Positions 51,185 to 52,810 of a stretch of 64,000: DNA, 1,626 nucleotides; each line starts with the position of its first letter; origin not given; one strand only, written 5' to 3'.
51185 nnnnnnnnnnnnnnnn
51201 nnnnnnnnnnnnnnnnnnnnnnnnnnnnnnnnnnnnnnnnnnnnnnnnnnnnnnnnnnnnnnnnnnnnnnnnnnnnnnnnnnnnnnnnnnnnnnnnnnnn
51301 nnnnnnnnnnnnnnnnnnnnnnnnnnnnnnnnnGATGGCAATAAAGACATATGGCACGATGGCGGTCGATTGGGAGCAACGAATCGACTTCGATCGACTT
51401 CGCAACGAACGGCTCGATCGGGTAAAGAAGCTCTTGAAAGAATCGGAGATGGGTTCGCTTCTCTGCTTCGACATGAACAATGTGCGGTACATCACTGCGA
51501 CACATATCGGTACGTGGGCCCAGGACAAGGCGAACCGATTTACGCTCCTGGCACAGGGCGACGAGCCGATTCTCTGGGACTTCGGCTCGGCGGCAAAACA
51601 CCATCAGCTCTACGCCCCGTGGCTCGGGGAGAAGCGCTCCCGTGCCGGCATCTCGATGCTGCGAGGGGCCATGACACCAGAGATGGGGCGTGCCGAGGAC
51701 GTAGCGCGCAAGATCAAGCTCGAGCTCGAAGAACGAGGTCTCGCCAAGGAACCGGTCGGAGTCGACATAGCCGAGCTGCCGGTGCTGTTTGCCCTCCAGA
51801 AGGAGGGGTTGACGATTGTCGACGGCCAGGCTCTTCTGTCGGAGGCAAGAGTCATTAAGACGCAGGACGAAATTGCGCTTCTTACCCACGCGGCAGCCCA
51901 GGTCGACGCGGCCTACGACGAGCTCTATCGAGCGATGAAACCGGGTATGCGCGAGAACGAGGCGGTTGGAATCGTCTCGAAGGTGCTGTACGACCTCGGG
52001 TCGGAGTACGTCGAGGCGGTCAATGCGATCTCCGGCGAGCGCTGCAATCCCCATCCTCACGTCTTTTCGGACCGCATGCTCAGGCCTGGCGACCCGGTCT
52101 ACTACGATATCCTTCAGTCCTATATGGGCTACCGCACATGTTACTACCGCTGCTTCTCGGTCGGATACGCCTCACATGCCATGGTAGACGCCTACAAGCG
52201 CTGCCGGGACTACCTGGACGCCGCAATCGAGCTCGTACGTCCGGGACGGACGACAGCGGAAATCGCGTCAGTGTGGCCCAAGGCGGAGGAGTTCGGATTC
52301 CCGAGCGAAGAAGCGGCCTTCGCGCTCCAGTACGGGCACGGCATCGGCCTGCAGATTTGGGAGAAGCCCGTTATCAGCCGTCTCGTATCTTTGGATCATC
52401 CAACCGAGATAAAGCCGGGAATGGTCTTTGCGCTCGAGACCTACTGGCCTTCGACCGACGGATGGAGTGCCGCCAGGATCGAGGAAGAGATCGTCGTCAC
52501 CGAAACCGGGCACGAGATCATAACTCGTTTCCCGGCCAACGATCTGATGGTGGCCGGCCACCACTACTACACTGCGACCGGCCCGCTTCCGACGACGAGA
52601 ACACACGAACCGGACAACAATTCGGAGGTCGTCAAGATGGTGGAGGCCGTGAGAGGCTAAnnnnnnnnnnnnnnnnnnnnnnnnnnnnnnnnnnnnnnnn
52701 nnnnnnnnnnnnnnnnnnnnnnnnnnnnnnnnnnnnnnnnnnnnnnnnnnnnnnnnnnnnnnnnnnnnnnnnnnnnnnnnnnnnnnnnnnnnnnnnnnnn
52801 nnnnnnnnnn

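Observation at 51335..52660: M24 creatinase/prolidase-like gene inserted, with stop/start overlaps on both sides, between the E1-beta and E2 genes of a 2-oxoacid dehydrogenase operon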

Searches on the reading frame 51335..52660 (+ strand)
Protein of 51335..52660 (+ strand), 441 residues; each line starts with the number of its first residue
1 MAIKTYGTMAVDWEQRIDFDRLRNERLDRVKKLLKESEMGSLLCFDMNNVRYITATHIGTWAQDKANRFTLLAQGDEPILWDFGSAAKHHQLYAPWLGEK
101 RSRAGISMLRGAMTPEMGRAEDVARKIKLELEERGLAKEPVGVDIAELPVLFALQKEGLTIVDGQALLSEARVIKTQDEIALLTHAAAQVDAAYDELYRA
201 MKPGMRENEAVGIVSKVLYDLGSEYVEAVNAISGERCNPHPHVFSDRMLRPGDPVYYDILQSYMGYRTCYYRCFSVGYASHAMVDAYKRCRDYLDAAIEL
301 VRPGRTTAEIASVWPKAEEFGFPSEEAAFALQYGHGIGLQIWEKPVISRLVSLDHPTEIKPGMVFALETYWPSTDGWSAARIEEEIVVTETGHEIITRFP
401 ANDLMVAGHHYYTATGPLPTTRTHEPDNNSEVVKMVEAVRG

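Call 4: search_protein_families(library=pfam, proteins=[window:51335-52660:+])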
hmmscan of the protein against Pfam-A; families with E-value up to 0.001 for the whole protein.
window:51335-52660:+ (441 aa): 1 family
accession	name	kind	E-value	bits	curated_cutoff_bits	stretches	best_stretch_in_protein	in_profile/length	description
PF00557.29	Peptidase_M24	-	7.4e-37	127.6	23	1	182-390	2-208/208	Metallopeptidase family M24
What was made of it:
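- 51335..52660 (+): M24 'pita-bread' protein, Cys-site subfamily (the finding). PF00557 127.6 bits (call 4).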

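Call 5: search_protein_families(library=ncbifam, proteins=[window:51335-52660:+])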
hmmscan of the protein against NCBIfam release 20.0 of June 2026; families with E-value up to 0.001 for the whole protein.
window:51335-52660:+ (441 aa): 12 families
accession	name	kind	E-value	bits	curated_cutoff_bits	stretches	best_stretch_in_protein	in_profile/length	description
NF043017.1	DimsulpropLyDddP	equivalog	7e-36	124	600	1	18-403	50-440/443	dimethylsulfonioproprionate lyase DddP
NF040821.1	dipep_PepQ_Arch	equivalog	6.7e-21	74.7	630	1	166-398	114-340/346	Xaa-Pro dipeptidase PepQ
TIGR02993.1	ectoine_eutD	equivalog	1.2e-18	67.5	613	1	25-402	13-386/391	ectoine hydrolase DoeA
NF038259.1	ectoine_DoeA_2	exception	5.2e-17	61.6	575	1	160-398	139-378/386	ectoine hydrolase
NF007310.0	PRK09795.1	equivalog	3.5e-16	59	393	1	169-404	122-356/361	aminopeptidase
TIGR00500.1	met_pdase_I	equivalog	2.1e-14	53.6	171.35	1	174-370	3-202/247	type I methionyl aminopeptidase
NF008131.0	PRK10879.1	equivalog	4.3e-11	42.2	465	1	159-311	158-312/438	Xaa-Pro aminopeptidase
NF011174.0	PRK14576.1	subfamily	3.9e-10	39.2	487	1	157-399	160-397/405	putative endopeptidase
NF008970.0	PRK12318.1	equivalog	1.3e-06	27.9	267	1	249-370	126-243/291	methionyl aminopeptidase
NF011173.0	PRK14575.1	equivalog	4.2e-06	26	850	1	160-402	164-401/406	putative peptidase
NF011720.0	PRK15173.1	subfamily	4.3e-06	26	420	1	160-402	101-338/343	peptidase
NF009533.0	PRK12897.1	equivalog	2e-05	24.1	488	1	173-369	3-202/248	type I methionyl aminopeptidase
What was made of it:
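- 51335..52660 (+): DddP model 124 bits, below the 600 cut-off (call 5).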

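Call 6: search_solved_structures(query=window:51335-52660:+, max_evalue=0.001, show_alignments=4)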
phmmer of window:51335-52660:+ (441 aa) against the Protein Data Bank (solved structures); distinct sequences matched with E-value up to 0.001: 78 (the best 60 are shown).
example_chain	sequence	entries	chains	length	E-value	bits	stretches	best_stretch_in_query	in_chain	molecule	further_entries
4s00_A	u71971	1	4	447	6.1e-24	87.8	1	15-403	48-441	Peptidase M24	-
4s01_A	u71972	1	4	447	2.8e-23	85.6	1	15-403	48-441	Peptidase M24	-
4rzy_A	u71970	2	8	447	2.8e-23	85.6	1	15-403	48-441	Peptidase M24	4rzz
4b28_A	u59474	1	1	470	1.6e-21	79.8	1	34-404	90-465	METALLOPEPTIDASE, FAMILY M24, PUTATIVE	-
1wn1_A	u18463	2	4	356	1.6e-19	73.3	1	124-396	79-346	dipeptidase | 356aa long hypothetical dipeptidase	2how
4ege_A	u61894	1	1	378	2.5e-19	72.6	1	158-406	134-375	Dipeptidase PepE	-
5cdl_A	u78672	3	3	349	5e-19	71.6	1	145-398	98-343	Proline dipeptidase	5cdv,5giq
5giu_A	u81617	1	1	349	5e-19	71.6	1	145-398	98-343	Proline dipeptidase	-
3q6d_A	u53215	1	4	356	1e-18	70.6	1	154-402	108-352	Proline dipeptidase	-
1pv9_A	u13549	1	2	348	6.2e-18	68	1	167-398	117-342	Xaa-Pro dipeptidase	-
2zsg_A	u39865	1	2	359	3.8e-15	58.8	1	168-402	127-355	Aminopeptidase P, putative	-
1wy2_A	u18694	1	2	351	5.1e-15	58.4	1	167-398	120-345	Xaa-Pro dipeptidase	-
4rgz_A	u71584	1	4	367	7.3e-14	54.6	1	166-390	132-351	Xaa-Pro aminopeptidase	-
4fkc_A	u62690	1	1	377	7.9e-14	54.5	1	166-390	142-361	Xaa-Pro aminopeptidase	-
5cnx_A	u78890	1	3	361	2.6e-11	46.2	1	171-405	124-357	Aminopeptidase YpdF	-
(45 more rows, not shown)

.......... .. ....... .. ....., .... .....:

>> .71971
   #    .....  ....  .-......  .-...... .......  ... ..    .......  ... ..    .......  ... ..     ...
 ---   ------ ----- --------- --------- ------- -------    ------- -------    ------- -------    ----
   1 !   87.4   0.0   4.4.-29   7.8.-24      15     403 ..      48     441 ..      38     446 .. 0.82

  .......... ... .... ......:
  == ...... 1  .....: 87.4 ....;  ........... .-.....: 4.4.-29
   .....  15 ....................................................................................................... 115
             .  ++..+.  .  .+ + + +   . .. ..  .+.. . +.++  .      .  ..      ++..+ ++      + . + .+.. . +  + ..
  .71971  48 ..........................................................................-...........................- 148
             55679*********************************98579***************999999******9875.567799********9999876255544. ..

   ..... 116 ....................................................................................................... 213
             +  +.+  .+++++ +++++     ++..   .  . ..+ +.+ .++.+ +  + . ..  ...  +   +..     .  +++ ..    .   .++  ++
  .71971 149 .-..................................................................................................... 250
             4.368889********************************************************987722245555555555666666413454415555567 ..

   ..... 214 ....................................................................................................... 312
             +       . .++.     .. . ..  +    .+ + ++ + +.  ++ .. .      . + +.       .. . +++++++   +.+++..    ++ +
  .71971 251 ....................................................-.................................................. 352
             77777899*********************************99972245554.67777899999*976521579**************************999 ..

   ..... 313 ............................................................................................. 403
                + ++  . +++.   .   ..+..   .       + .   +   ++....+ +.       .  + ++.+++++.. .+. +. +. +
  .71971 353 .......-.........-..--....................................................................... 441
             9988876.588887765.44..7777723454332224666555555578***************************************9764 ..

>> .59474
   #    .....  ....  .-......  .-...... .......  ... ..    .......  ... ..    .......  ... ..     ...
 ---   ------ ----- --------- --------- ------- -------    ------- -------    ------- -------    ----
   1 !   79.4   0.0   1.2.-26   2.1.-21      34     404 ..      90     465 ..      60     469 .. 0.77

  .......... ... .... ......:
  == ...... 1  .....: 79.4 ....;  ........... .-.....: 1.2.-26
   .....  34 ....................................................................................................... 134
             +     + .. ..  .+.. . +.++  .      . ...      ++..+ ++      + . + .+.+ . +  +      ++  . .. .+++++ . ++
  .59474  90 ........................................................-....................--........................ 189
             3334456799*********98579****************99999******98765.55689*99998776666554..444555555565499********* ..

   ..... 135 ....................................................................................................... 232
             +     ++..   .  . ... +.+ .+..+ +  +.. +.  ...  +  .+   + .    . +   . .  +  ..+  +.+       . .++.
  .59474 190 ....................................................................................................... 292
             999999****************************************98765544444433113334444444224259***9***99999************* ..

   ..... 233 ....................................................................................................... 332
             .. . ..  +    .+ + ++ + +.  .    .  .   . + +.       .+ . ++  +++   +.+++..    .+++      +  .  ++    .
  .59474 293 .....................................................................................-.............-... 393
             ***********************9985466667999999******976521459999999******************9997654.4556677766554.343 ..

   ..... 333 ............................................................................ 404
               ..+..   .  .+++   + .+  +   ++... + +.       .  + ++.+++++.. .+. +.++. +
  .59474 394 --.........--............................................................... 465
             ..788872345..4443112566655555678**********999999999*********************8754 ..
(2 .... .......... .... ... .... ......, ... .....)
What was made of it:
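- Closest known: Creatinase and ectoine hydrolase DoeA/EutD. Different: Sequence similarity is weak: DoeA 67.5 bits against a 613 cut-off, creatinase E 2e-7 to 2e-4 (calls 5, 6).
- Checked: This is supported by the phmmer alignment to DddP (call 6).
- Similarity to creatinase is weak (E 2e-7 to 2e-4, call 6). The R-Y motif of the N-domain and the Arg after the ligand motif are shared with DddP (call 6).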

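Call 7: find_homologous_proteins(query=window:51335-52660:+, max_evalue=1e-10)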
Query window:51335-52660:+ (441 aa): 8000 proteins with E <= 1e-10 among 8000 candidates; the best 120 are listed.
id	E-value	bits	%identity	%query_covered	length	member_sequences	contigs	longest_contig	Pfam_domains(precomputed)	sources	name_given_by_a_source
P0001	5.9e-281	950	92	100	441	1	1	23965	PF00557.30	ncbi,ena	-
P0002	2.9e-280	947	92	100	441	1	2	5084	PF00557.30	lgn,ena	-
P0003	2.4e-278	941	91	100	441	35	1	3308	PF00557.30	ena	-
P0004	4.5e-278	940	92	100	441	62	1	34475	PF00557.30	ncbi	-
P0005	5.3e-278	940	91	100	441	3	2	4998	PF00557.30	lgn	-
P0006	4.1e-277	937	91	100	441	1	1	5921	PF00557.30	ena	-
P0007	5.9e-277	936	91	100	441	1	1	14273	PF00557.30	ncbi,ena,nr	ncbi:MAG TPA: Xaa-Pro peptidase family protein [Anaerolineales bacterium]|nr:Xaa-Pro peptidase famil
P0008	1.7e-276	935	92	100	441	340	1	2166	PF00557.30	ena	-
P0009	5.5e-276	933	91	100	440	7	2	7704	PF00557.30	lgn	-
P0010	2.5e-275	931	90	100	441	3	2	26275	PF00557.30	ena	-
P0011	2.9e-275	931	91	100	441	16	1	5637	PF00557.30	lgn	-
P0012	4.3e-275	930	91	100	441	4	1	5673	PF00557.30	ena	-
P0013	4.4e-275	930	90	100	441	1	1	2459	PF00557.30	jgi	-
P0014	4.6e-275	930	90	100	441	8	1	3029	PF00557.30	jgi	-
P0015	5.9e-275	930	90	100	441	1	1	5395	PF00557.30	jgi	-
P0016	7.1e-275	930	91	100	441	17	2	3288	PF00557.30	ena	-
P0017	1.2e-274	929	91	100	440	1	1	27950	PF00557.30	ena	-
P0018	6.6e-274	926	90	100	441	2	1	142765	PF00557.30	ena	-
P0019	8.0e-274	926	89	100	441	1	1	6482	PF00557.30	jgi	-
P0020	1.1e-273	926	90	100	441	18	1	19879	PF00557.30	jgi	jgi:Xaa-Pro aminopeptidase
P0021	1.3e-273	925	90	100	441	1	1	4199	PF00557.30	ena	-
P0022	3.0e-273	924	90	100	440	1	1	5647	PF00557.30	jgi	jgi:Xaa-Pro aminopeptidase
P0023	3.0e-273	924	90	100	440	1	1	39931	PF00557.30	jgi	-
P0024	3.1e-273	924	90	100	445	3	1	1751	PF00557.30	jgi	jgi:Xaa-Pro aminopeptidase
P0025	4.5e-273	924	90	100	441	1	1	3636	PF00557.30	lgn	-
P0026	4.6e-273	924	90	100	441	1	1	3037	PF00557.30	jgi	-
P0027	5.3e-273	923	90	100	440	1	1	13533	PF00557.30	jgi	jgi:Xaa-Pro aminopeptidase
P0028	6.8e-273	923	89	100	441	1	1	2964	PF00557.30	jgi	-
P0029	6.9e-273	923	90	100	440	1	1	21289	PF00557.30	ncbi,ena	-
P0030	8.3e-273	923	90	100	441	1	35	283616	PF00557.30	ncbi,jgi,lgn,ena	-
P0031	1.3e-272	922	90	100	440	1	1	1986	PF00557.30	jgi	jgi:Xaa-Pro aminopeptidase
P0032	1.3e-272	922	89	100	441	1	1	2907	PF00557.30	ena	-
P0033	1.8e-272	922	89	100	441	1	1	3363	PF00557.30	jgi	-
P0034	2.2e-272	921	89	100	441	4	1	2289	PF00557.30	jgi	-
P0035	3.3e-272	921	90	100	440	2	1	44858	PF00557.30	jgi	-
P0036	3.3e-272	921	90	100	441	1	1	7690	PF00557.30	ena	-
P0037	4.1e-272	920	90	100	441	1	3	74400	PF00557.30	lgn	-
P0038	4.8e-272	920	90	100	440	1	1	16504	PF00557.30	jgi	jgi:Xaa-Pro aminopeptidase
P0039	5.3e-272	920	90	100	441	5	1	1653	PF00557.30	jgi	jgi:Xaa-Pro aminopeptidase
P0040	9.2e-272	919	89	100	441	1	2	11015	PF00557.30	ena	-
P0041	9.6e-272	919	90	100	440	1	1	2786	PF00557.30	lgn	-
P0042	1.4e-271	919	89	100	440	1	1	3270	PF00557.30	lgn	-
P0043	1.5e-271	919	90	100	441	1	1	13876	PF00557.30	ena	-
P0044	1.6e-271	919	89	100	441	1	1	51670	PF00557.30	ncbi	-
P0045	2.0e-271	918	89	100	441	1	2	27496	PF00557.30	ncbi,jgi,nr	ncbi:MAG: aminopeptidase P family protein [Anaerolineaceae bacterium]|nr:MAG: aminopeptidase P famil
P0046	2.0e-271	918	88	100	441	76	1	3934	PF00557.30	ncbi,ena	-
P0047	2.2e-271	918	89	100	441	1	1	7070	PF00557.30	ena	-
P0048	2.6e-271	918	88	100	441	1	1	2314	PF00557.30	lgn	-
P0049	3.0e-271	918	89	100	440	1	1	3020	PF00557.30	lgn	-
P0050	3.2e-271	918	89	100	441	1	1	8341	PF00557.30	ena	-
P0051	4.3e-271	917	88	100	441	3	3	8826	PF00557.30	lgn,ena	-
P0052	4.5e-271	917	89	100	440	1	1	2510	PF00557.30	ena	-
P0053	5.0e-271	917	89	100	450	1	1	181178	PF00557.30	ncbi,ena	-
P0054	5.8e-271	917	89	100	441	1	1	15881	PF00557.30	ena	-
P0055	5.9e-271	917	90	100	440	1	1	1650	PF00557.30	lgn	-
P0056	1.1e-270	916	89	100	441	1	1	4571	PF00557.30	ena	-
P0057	2.5e-270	915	89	100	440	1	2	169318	PF00557.30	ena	-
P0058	2.8e-270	914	89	100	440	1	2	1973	PF00557.30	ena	-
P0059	2.9e-270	914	89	100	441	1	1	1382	PF00557.30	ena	-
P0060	3.0e-270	914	89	100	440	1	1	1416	PF00557.30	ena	-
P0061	5.2e-270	914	89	100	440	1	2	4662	PF00557.30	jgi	jgi:Xaa-Pro aminopeptidase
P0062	6.1e-270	913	89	100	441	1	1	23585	PF00557.30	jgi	-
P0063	1.7e-269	912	88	100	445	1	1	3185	PF00557.30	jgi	jgi:Xaa-Pro aminopeptidase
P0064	2.2e-269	911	88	100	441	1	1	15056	PF00557.30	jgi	jgi:Xaa-Pro aminopeptidase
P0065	2.6e-269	911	88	100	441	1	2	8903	PF00557.30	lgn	-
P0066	4.3e-269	911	88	100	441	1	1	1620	PF00557.30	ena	-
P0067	5.8e-269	910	89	100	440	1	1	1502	PF00557.30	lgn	-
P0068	6.6e-269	910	89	100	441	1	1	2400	PF00557.30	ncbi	-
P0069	1.6e-268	909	89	100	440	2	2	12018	PF00557.30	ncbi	-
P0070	1.8e-268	909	88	100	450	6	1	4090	PF00557.30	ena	-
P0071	2.0e-268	908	88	100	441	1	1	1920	PF00557.30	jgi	jgi:Xaa-Pro aminopeptidase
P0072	2.6e-268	908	88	100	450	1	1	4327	PF00557.30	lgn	-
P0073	3.0e-268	908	90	100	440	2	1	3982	PF00557.30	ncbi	-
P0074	3.1e-268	908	89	100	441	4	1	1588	PF00557.30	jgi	-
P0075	3.4e-268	908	88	100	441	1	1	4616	PF00557.30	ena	-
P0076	6.9e-268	907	88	100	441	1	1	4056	PF00557.30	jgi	-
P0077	9.2e-268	906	88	100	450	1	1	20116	PF00557.30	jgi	jgi:Xaa-Pro aminopeptidase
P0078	9.8e-268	906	89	100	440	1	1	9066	PF00557.30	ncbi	-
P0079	1.1e-267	906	88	100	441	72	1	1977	PF00557.30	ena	-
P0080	1.4e-267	906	89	100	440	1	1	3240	PF00557.30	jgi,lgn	-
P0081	1.8e-267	905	87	100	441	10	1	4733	PF00557.30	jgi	jgi:Xaa-Pro aminopeptidase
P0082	3.1e-267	904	87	100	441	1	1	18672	PF00557.30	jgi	jgi:Xaa-Pro aminopeptidase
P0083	4.7e-267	904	87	100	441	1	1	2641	PF00557.30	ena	-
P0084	7.1e-267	903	87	100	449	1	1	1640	PF00557.30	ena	-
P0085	8.0e-267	903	88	100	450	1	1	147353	PF00557.30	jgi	jgi:Xaa-Pro aminopeptidase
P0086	9.6e-267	903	87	100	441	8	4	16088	PF00557.30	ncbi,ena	-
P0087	1.2e-266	903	87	100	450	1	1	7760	PF00557.30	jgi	jgi:Xaa-Pro aminopeptidase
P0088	1.7e-266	902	88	100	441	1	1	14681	PF00557.30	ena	-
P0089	2.6e-266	901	88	100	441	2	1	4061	PF00557.30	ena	-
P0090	3.3e-266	901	88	100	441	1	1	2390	PF00557.30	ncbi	-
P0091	4.1e-266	901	87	100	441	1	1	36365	PF00557.30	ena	-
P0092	4.8e-266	900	87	100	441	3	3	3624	PF00557.30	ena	-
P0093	1.1e-265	899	88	100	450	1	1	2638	PF00557.30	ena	-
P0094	2.0e-265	898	87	100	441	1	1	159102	PF00557.30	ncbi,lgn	-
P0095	4.2e-265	897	87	100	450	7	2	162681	PF00557.30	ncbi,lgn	-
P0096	4.4e-265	897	86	100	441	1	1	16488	PF00557.30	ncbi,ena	-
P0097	8.3e-265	896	88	100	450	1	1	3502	PF00557.30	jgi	jgi:Xaa-Pro aminopeptidase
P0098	1.0e-264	896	86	100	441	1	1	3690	PF00557.30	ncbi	-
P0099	1.0e-264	896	87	100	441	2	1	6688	PF00557.30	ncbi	-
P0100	1.1e-264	896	87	100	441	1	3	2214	PF00557.30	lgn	-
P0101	2.4e-264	895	89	97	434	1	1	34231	PF00557.30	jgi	jgi:Xaa-Pro aminopeptidase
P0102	2.4e-264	895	87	100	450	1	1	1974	PF00557.30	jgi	-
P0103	2.5e-264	895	86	100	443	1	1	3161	PF00557.30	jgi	jgi:Xaa-Pro aminopeptidase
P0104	4.9e-264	894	86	100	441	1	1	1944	PF00557.30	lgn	-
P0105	5.0e-264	894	86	100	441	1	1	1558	PF00557.30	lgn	-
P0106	5.6e-264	894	86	100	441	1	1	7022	PF00557.30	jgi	jgi:Xaa-Pro aminopeptidase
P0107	1.2e-263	893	87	100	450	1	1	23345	PF00557.30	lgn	-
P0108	1.3e-263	893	87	100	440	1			PF00557.30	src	-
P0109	1.7e-263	892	86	100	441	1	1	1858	PF00557.30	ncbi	-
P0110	2.4e-263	892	87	100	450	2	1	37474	PF00557.30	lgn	-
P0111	2.6e-263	891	86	100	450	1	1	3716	PF00557.30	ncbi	-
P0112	2.9e-263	891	87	100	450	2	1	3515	PF00557.30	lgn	-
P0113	3.4e-263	891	86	100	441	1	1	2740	PF00557.30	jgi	jgi:Xaa-Pro aminopeptidase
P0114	7.8e-263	890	88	98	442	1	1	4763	PF00557.30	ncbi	-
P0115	8.3e-263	890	86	100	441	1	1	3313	PF00557.30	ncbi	-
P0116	9.6e-263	890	86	100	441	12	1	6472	PF00557.30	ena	-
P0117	1.1e-262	889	88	98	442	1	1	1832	PF00557.30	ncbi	-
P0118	1.8e-262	889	86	100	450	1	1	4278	PF00557.30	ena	-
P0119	1.9e-262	889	86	100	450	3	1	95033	PF00557.30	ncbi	-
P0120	2.2e-262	888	87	100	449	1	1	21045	PF00557.30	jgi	jgi:Xaa-Pro aminopeptidase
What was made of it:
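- Checked: However, the top-ranked homologues cover the query end to end and are nearly all 440-441 or 449-450 aa, which fits ATG 51335 better (call 7).
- Call 7 returned 8000 proteins with E <= 1e-10, the cap of candidates scored.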
